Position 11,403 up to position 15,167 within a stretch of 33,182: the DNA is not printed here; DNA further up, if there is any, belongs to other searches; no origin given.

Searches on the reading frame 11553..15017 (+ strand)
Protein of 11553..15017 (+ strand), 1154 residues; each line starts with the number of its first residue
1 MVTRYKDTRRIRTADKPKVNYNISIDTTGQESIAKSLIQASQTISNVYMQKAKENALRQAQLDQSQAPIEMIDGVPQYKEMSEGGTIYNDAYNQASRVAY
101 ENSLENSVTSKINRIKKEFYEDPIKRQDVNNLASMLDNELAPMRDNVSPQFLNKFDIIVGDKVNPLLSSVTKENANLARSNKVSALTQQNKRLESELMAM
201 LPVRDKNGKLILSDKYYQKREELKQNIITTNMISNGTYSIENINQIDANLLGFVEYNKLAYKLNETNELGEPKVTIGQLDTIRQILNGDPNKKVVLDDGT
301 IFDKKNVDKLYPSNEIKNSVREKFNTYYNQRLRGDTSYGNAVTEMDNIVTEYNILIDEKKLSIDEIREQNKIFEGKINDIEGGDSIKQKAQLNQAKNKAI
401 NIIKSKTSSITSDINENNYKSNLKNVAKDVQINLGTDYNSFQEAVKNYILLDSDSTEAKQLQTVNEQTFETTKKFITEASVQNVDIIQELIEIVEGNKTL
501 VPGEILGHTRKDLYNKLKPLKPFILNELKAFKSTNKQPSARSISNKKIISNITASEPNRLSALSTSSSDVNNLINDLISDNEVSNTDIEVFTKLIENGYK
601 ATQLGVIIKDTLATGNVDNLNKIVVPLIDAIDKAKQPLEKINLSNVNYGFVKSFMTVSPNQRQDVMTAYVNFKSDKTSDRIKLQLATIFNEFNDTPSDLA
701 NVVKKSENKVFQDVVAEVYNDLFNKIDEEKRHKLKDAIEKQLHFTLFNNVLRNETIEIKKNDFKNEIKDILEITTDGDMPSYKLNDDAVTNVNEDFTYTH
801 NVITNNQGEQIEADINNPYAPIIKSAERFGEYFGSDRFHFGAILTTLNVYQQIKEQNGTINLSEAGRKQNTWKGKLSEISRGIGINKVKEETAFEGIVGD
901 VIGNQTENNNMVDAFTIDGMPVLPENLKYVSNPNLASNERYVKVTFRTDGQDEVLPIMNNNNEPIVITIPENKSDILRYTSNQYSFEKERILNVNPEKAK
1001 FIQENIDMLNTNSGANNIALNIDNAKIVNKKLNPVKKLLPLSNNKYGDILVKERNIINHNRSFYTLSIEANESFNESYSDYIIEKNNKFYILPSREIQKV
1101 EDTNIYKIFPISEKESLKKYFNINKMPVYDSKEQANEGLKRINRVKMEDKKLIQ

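Call 64: search_protein_families(library=phrogs, proteins=[window:11553-15017:+], max_evalue=0.00001)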
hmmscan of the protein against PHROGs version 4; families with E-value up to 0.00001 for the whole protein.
window:11553-15017:+ (1154 aa): 0 families

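Call 94: search_protein_families(library=phrogs, proteins=[window:11553-15017:+], max_evalue=0.001)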
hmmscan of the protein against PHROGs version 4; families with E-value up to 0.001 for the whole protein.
window:11553-15017:+ (1154 aa): 1 family
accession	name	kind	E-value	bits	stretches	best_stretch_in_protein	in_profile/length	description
phrog_7749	-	unknown function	1.6e-05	26.3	0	186-247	16-71/127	-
